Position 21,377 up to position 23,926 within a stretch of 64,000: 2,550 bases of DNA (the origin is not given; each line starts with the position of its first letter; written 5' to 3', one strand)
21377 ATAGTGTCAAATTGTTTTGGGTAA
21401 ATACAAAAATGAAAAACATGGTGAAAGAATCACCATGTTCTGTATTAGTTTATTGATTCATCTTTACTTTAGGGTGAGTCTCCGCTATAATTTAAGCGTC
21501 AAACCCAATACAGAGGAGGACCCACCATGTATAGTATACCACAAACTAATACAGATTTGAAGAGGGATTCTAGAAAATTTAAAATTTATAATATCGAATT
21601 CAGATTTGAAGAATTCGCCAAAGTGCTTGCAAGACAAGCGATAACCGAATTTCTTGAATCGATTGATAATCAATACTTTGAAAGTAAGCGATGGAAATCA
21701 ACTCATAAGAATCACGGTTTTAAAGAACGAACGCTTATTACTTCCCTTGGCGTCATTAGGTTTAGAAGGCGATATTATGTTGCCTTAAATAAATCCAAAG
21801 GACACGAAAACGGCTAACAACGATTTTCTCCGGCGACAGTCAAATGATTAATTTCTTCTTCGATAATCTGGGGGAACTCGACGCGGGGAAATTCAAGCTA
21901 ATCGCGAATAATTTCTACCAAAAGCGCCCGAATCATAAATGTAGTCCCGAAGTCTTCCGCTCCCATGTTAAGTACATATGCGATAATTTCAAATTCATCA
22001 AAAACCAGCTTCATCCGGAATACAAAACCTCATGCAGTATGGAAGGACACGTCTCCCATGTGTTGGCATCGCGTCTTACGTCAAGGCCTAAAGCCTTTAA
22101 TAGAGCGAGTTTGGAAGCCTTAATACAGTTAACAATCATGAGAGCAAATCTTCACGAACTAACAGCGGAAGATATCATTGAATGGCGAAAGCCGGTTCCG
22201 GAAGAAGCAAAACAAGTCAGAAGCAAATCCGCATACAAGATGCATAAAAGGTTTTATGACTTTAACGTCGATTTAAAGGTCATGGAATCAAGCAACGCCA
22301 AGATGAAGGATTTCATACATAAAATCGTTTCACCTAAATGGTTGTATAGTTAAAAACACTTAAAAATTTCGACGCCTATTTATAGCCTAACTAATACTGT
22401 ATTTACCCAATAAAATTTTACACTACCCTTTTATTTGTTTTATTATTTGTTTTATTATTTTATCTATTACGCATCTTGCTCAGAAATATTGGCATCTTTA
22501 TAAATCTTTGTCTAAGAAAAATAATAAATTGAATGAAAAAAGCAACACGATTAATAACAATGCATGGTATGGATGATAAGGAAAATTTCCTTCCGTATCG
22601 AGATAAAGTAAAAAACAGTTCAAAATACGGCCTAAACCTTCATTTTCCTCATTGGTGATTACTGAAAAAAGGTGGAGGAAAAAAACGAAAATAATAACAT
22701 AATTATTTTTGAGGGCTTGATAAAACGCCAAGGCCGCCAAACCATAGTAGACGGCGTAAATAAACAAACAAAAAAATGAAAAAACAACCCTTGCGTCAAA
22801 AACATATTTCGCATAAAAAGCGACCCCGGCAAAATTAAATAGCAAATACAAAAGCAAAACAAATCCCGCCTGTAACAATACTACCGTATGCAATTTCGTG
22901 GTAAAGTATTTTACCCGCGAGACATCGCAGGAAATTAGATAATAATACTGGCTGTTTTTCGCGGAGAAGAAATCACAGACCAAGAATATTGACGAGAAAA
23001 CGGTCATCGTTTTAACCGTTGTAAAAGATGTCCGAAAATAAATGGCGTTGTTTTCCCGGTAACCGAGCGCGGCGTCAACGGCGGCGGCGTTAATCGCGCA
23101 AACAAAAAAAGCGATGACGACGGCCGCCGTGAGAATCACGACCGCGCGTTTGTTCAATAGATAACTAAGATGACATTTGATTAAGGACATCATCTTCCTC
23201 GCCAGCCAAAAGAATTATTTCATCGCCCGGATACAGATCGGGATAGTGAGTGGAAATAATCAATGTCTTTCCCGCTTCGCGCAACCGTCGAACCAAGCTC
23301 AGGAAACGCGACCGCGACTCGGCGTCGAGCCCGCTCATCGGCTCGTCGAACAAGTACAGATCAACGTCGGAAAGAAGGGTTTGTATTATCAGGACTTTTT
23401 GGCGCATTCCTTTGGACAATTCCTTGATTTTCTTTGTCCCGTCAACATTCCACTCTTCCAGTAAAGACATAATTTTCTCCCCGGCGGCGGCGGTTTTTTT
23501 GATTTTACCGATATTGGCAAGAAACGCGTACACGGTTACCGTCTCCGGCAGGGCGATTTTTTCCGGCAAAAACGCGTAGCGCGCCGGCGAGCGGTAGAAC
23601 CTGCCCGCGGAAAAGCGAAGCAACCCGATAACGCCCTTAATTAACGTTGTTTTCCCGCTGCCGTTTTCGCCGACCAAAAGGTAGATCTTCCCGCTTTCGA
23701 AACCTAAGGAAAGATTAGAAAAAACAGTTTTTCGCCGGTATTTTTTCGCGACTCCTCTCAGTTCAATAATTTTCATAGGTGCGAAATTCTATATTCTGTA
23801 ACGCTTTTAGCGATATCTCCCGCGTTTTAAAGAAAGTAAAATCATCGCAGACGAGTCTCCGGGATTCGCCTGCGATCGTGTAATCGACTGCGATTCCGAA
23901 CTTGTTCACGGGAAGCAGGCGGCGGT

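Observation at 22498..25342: Uncharacterised AT-rich 4-gene module: two exported proteins + minimal ABC ATPase + ABC-2 permease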

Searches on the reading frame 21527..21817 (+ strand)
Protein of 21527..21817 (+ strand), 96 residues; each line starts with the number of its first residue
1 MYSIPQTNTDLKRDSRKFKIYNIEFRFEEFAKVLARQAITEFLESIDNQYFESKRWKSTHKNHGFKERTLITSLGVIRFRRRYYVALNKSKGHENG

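Call 3: search_protein_families(library=pfam, proteins=[window:21527-21817:+], max_evalue=1)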
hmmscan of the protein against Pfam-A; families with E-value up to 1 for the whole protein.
window:21527-21817:+ (96 aa): 1 family
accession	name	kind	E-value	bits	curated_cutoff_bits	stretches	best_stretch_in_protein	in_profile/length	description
PF06782.17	UPF0236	-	1.7e-07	30.8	24.3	1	18-86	6-73/400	Uncharacterised protein family (UPF0236)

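Call 4: search_protein_families(library=ncbifam, proteins=[window:21527-21817:+], max_evalue=1)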
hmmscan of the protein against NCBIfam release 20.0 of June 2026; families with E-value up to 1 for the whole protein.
window:21527-21817:+ (96 aa): 3 families
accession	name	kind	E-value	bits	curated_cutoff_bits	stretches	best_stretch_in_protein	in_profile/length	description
NF041731.2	transpos_ISH6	equivalog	1.5e-05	23.9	240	1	11-82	6-87/414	ISH6 family transposase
NF046004.1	ICE_Mbov_0401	equivalog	0.00093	18.5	162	1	47-91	2-48/369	Mbov_0401 family ICE element transposase-like protein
NF047721.1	ToxDrgExpTdeA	equivalog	0.053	12.4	550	1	29-63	355-389/455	toxin/drug exporter TdeA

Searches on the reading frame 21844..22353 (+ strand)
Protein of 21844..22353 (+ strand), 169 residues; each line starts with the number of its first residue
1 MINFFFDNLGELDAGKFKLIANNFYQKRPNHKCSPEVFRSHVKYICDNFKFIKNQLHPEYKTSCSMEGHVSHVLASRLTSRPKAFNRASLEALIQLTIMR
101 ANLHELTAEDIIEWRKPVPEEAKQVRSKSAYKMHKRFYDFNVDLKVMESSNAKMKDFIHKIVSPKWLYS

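Call 3: search_protein_families(library=pfam, proteins=[window:21844-22353:+], max_evalue=1)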
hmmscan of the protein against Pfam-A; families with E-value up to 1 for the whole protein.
window:21844-22353:+ (169 aa): 1 family
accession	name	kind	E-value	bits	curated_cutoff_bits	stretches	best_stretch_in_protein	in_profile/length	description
PF06782.17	UPF0236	-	0.01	15.1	24.3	1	62-105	347-390/400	Uncharacterised protein family (UPF0236)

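Call 4: search_protein_families(library=ncbifam, proteins=[window:21844-22353:+], max_evalue=1)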
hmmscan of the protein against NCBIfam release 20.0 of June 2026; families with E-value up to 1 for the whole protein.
window:21844-22353:+ (169 aa): 3 families
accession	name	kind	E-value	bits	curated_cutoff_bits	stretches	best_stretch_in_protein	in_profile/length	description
NF033529.1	transpos_ISLre2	equivalog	1e-09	38.2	200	1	9-128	225-344/382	ISLre2 family transposase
NF046004.1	ICE_Mbov_0401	equivalog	1.1e-05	24.9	162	1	20-102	284-367/369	Mbov_0401 family ICE element transposase-like protein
NF003579.0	PRK05248.2-4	equivalog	0.12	12.6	196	1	48-70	2-24/122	hypothetical protein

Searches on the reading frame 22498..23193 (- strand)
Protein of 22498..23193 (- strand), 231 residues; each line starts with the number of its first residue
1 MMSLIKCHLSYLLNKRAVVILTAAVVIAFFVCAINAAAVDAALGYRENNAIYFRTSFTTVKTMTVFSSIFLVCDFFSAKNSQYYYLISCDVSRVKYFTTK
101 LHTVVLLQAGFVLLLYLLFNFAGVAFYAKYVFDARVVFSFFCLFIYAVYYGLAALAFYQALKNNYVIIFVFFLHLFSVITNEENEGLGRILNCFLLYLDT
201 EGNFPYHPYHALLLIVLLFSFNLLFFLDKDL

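Call 3: search_protein_families(library=pfam, proteins=[window:22498-23193:-], max_evalue=1)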
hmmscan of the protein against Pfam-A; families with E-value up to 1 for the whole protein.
window:22498-23193:- (231 aa): 0 families

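Call 4: search_protein_families(library=ncbifam, proteins=[window:22498-23193:-], max_evalue=1)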
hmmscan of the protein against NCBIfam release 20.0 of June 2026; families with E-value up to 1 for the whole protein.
window:22498-23193:- (231 aa): 0 families

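Call 8: search_protein_families(library=padloc, proteins=[window:22498-23193:-], max_evalue=0.1)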
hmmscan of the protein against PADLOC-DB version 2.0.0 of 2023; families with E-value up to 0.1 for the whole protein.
window:22498-23193:- (231 aa): 0 families

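Call 9: search_protein_families(library=phrogs, proteins=[window:22498-23193:-], max_evalue=0.1)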
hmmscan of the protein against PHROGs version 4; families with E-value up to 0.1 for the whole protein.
window:22498-23193:- (231 aa): 0 families

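Call 19: find_homologous_proteins(query=window:22498-23193:-, max_evalue=0.01)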
Query window:22498-23193:- (231 aa): 2 proteins with E <= 0.01 among 3297 candidates.
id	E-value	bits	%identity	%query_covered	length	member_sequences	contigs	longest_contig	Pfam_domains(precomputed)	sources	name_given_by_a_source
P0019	1.0e-138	479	100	100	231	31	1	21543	-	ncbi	-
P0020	1.7e-76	276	61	99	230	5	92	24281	-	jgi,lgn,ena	jgi:hypothetical protein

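Call 22: search_protein_families(library=pfam, alignment_id=A3, max_evalue=10)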
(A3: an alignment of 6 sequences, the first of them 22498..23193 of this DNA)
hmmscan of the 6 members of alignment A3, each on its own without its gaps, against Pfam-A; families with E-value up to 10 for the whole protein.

A. member 1, window:22498-23193:- (231 aa): 0 families

B. families by the number of members that match (of 6 scanned): 3 families
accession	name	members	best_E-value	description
PF00662.26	Proton_antipo_N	1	0.00075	NADH-Ubiquinone oxidoreductase (complex I), chain 5 N-terminus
PF11036.13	YqgB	1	0.75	Virulence promoting factor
PF15706.10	TMEM132_C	1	1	TMEM132 C-terminal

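Call 23: search_solved_structures(query=A3, max_evalue=10)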
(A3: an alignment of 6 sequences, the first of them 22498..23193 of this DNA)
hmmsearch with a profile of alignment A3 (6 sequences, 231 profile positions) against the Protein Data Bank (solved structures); distinct sequences matched with E-value up to 10: 0.

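Call 73: search_solved_structures(query=A10, max_evalue=10)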
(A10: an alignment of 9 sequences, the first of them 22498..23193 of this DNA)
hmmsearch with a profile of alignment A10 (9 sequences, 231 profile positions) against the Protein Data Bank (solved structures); distinct sequences matched with E-value up to 10: 4.
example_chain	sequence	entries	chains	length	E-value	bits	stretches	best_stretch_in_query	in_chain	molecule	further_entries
9q1y_A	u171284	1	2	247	0.0098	18.8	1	3-231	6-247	Phenol-soluble modulin export ABC transporter permease subunit PmtD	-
9q2n_A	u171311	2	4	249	0.01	18.7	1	3-231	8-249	Phenol-soluble modulin export ABC transporter permease subunit PmtD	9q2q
9q2r_A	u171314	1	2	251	0.01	18.7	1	3-231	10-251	Phenol-soluble modulin export ABC transporter permease subunit PmtD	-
6xjh_A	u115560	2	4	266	0.013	18.4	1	3-231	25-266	Phenol-soluble modulin export ABC transporter permease subunit PmtD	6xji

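Call 75: search_protein_families(library=pfam, alignment_id=A10, max_evalue=10)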
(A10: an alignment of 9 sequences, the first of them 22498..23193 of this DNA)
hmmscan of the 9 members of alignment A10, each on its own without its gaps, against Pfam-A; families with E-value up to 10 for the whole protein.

A. member 1, window:22498-23193:- (231 aa): 0 families

B. families by the number of members that match (of 9 scanned): 3 families
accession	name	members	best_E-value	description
PF00662.26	Proton_antipo_N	1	0.00075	NADH-Ubiquinone oxidoreductase (complex I), chain 5 N-terminus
PF15706.10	TMEM132_C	1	1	TMEM132 C-terminal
PF12679.13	ABC2_membrane_2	1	3.8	ABC-2 family transporter protein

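Call 76: search_solved_structures(query=A10, max_evalue=1, show_alignments=1)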
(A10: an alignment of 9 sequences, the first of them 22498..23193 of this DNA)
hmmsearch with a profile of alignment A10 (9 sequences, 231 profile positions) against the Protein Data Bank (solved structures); distinct sequences matched with E-value up to 1: 4.
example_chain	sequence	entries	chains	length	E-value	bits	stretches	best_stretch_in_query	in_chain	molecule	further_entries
9q1y_A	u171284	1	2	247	0.0098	18.8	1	3-231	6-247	Phenol-soluble modulin export ABC transporter permease subunit PmtD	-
9q2n_A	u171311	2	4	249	0.01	18.7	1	3-231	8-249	Phenol-soluble modulin export ABC transporter permease subunit PmtD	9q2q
9q2r_A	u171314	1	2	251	0.01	18.7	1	3-231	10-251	Phenol-soluble modulin export ABC transporter permease subunit PmtD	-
6xjh_A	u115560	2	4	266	0.013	18.4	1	3-231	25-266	Phenol-soluble modulin export ABC transporter permease subunit PmtD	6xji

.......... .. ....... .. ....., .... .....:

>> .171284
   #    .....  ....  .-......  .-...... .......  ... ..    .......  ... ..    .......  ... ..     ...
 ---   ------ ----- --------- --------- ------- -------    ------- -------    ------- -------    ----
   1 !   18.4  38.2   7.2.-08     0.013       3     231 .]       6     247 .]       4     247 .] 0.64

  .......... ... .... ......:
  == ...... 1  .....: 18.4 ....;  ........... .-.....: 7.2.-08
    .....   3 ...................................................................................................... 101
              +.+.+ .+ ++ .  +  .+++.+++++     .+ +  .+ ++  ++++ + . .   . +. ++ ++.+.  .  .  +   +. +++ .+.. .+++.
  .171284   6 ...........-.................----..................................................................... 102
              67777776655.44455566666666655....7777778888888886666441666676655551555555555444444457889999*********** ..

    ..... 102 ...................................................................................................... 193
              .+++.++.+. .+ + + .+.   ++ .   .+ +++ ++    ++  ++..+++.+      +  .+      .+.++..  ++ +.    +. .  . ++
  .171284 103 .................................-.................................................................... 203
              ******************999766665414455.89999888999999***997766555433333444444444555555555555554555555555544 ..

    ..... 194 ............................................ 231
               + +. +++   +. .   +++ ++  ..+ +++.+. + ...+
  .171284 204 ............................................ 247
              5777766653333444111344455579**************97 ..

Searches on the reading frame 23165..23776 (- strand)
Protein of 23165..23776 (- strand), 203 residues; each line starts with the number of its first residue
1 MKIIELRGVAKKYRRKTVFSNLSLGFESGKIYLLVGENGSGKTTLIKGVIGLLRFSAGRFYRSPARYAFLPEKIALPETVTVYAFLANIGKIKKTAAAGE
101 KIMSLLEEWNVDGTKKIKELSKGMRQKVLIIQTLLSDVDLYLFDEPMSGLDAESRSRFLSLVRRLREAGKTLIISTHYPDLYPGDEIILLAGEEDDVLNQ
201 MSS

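Call 3: search_protein_families(library=pfam, proteins=[window:23165-23776:-], max_evalue=1)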
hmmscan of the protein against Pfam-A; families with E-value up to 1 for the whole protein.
window:23165-23776:- (203 aa): 33 families (the best 25 are shown)
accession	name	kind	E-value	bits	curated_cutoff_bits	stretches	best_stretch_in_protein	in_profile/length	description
PF00005.33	ABC_tran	-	9.5e-19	68.8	25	1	20-147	2-136/137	ABC transporter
PF13304.12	AAA_21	-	9.4e-14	52.6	27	2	117-177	235-298/304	AAA domain, putative AbiEii toxin, Type IV TA system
PF02463.25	SMC_N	-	7.6e-07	29.2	40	2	136-182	157-203/220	RecF/RecN/SMC N terminal domain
PF13476.12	AAA_23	-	9.5e-05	23.6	27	1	19-52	10-42/201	AAA domain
PF13555.12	AAA_29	-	0.00012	22.2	27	1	24-53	17-46/61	P-loop containing region of AAA domain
PF13401.12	AAA_22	-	0.0015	19.3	27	1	29-125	5-76/130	AAA domain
PF01637.24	ATPase_2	-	0.0015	18.8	33.2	1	27-81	18-69/225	ATPase domain predominantly from Archaea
PF02367.23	TsaE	-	0.002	18.5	26.6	1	23-56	15-48/128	Threonylcarbamoyl adenosine biosynthesis protein TsaE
PF13175.12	AAA_15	-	0.0029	17.7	32.1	1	25-47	20-41/374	AAA ATPase domain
PF06745.19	ATPase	-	0.0032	17.3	26.6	1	24-45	14-35/231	KaiC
PF13166.12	AAA_13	-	0.0038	16.4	36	0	31-47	18-34/713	AAA domain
PF00004.35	AAA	-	0.004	18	21.2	1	32-56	1-25/131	ATPase family associated with various cellular activities (AAA)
PF13173.12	AAA_14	-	0.0058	17.1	27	1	29-52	2-25/129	AAA domain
PF13604.12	AAA_30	-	0.0074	16.5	27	1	29-163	17-113/191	AAA domain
PF13191.12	AAA_16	-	0.0086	17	32.6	1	30-164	25-122/167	AAA ATPase domain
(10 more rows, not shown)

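Call 4: search_protein_families(library=ncbifam, proteins=[window:23165-23776:-], max_evalue=1)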
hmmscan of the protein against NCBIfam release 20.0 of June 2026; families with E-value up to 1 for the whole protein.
window:23165-23776:- (203 aa): 212 families (the best 25 are shown)
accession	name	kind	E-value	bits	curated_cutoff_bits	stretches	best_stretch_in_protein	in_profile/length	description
NF040873.1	AztA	equivalog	1.2e-30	106.5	220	1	13-181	2-181/191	zinc ABC transporter ATP-binding protein AztA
TIGR03608.1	L_ocin_972_ABC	subfamily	4e-27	95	254.85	1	7-181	2-196/206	putative bacteriocin export ABC transporter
TIGR03740.1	galliderm_ABC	subfamily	8.2e-24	84.5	309.75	1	5-177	2-182/223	lantibiotic protection ABC transporter ATP-binding subunit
NF000355.4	ribo_prot_ABC_F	equivalog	5.7e-23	81.5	380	1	3-177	313-484/499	ribosomal protection-like ABC-F family protein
TIGR01188.1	drrA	subfamily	2.7e-22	79.4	312.45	1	11-178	1-183/302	daunorubicin resistance ABC transporter, ATP-binding protein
NF010060.0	PRK13537.1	equivalog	3.6e-22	78.6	521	1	3-178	15-205/314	nodulation factor ABC transporter ATP-binding protein NodI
NF009945.0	PRK13409.1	equivalog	1.3e-21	76.9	469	1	27-177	364-513/592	ribosome biogenesis/translation initiation ATPase RLI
TIGR01166.1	cbiO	subfamily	1.4e-21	76.8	211.8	2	110-181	116-189/190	cobalt ABC transporter, ATP-binding protein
NF053840.1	MnTportMntADein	equivalog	4e-21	75.7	400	1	4-177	2-191/240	manganese ABC transporter ATP-binding protein MntA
TIGR03864.1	PQQ_ABC_ATP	hypoth_equivalog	8.2e-21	74.5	302.25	2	95-190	106-205/236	ABC transporter, ATP-binding subunit, PQQ-dependent alcohol dehydrogenase system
NF007090.0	PRK09544.1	equivalog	1.5e-19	70.4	306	1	2-169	3-170/251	zinc ABC transporter ATP-binding protein ZnuC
NF047565.1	PSM_export_PmtA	equivalog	2e-19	70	350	1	3-178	2-187/282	phenol-soluble modulin export ABC transporter ATP-binding protein PmtA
NF008409.0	PRK11231.1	equivalog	2.2e-19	69.8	375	1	9-177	8-196/255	Fe(3+) dicitrate ABC transporter ATP-binding protein FecE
TIGR03522.1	GldA_ABC_ATP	equivalog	2.8e-19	69.7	402.6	1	4-177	3-190/301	gliding motility-associated ABC transporter ATP-binding subunit GldA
NF010061.0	PRK13538.1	equivalog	3.4e-19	69.2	195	1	3-178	5-192/211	cytochrome c biogenesis heme-transporting ATPase CcmA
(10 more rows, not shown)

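Call 8: search_protein_families(library=padloc, proteins=[window:23165-23776:-], max_evalue=0.1)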
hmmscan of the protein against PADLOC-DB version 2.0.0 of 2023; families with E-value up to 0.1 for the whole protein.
window:23165-23776:- (203 aa): 86 families (the best 25 are shown)
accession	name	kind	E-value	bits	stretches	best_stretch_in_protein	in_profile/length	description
PDLC04135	mad3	-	2.3e-25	88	2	112-196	256-343/374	mads_3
PDLC02980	AriA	-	3e-13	48.4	2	116-179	234-300/304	-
PDLC04140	mad8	-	2.9e-12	44.8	1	16-180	14-235/314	mads_8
PDLC04164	AriA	-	4e-10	37.7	2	112-182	164-236/253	-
PDLC04213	HEC-02A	-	7.3e-09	33.6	1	16-57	11-51/337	-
PDLC00289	PtuA1|PtuA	-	2.2e-07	28.3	2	100-181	209-291/404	AAA ATPase domain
PDLC04541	PDC-M25A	-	2.3e-07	28.3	1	83-179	215-307/380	-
PDLC02914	ATPase-Toprim_I-B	-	2.5e-07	28.2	1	21-50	17-46/443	-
PDLC04214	HEC-02A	-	2.8e-07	28.2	2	27-50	20-43/338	-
PDLC02335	AbiLi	-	4e-07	27.4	2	13-49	61-96/326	AbiLi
PDLC03878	NsnB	-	7.2e-07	27.3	1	26-50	18-42/345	-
PDLC02979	AriA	-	1.7e-05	22.8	1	26-50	21-44/373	-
PDLC00075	GajA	-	4.3e-05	20.2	1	112-181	241-309/536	AAA ATPase domain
PDLC03859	LmuB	-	4.9e-05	20.7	1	23-47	18-42/611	-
PDLC00277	PtuA1|PtuA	-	7.8e-05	20.1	1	18-53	13-47/423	AAA ATPase domain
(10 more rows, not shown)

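Call 9: search_protein_families(library=phrogs, proteins=[window:23165-23776:-], max_evalue=0.1)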
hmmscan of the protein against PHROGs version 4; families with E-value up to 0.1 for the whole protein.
window:23165-23776:- (203 aa): 20 families
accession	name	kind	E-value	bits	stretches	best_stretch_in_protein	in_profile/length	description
phrog_293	-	moron, auxiliary metabolic gene and host takeover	1.4e-41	143.5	1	1-179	134-329/1058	ABC transporter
phrog_2392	-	moron, auxiliary metabolic gene and host takeover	9e-22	78.2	2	89-177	587-674/726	ABC transporter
phrog_23675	-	unknown function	3.9e-16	60.2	1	99-190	18-111/143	-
phrog_5836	-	unknown function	1e-06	28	1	21-58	40-77/1071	-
phrog_21263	-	unknown function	9.6e-06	24.9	1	118-178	826-889/940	-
phrog_7507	-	unknown function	1.6e-05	25.5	1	21-64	17-59/483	-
phrog_77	-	DNA, RNA and nucleotide metabolism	1.7e-05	24.5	1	115-181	857-933/967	SbcC-like subunit of palindrome specific endonuclease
phrog_8066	-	unknown function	3.9e-05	23.7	0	28-51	186-209/522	-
phrog_800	-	head and packaging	0.00015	21.5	1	23-54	24-57/511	terminase small subunit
phrog_8323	-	unknown function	0.00016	21.3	1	19-89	62-124/623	-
phrog_3940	-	unknown function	0.00027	20.9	1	19-59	16-55/537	-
phrog_2107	-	other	0.0006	20.5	1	31-68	5-44/201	thymidylate kinase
phrog_9802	-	unknown function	0.0018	18.4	1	19-48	16-44/438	-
phrog_1815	-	other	0.016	16.4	1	30-51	4-25/197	guanylate kinase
phrog_2071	-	other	0.021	15.6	1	30-50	17-37/282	ATPase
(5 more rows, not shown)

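Call 77: search_solved_structures(query=A4, max_evalue=1e-20)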
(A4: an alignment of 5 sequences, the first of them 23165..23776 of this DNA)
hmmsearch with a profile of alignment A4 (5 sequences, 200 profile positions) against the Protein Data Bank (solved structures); distinct sequences matched with E-value up to 1e-20: 97 (the best 60 are shown).
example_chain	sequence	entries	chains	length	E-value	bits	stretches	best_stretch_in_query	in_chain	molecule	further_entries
6ha8_V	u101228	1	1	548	3.6e-33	118.3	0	3-181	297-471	Nucleotide-binding protein ExpZ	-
7w01_A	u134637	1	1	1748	3.6e-31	111.8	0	16-182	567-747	Phospholipid-transporting ATPase ABCA3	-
1yqt_A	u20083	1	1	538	1.1e-29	106.8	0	27-178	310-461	RNase l inhibitor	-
7w02_A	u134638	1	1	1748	1.2e-29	106.8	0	16-182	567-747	Phospholipid-transporting ATPase ABCA3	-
7o0y_B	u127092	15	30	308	1.3e-29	106.7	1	1-184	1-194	Probable ABC transporter ATP-binding protein NosF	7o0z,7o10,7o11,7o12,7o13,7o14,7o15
3j15_B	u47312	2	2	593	1.3e-29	106.6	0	27-178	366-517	ABC transporter ATP-binding protein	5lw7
5yv5_A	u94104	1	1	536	1.4e-29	106.5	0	27-178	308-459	ATPase RIL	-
3bk7_A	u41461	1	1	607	1.5e-29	106.5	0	27-178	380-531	ABC transporter ATP-binding protein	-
7o17_B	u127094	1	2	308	7.2e-29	104.2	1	1-184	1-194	Probable ABC transporter ATP-binding protein NosF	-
8jvh_A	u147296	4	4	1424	8.8e-29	103.9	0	85-192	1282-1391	Multidrug resistance protein 1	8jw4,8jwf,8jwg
9ws4_A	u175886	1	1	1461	1e-28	103.8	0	85-192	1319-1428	Multidrug resistance protein 1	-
7qba_B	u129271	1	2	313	2.3e-28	102.6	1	4-184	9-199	Probable ABC transporter ATP-binding protein NosF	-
7p7q_0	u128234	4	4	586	6.1e-28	101.2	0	7-186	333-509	ARE-ABC-F family resistance factor PoxtA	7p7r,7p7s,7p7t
8jwi_A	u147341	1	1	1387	3.3e-27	98.8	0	85-192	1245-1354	Multidrug resistance protein 1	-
9njf_Y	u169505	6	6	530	3.8e-27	98.6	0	4-179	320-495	Probable ATP-binding protein YbiT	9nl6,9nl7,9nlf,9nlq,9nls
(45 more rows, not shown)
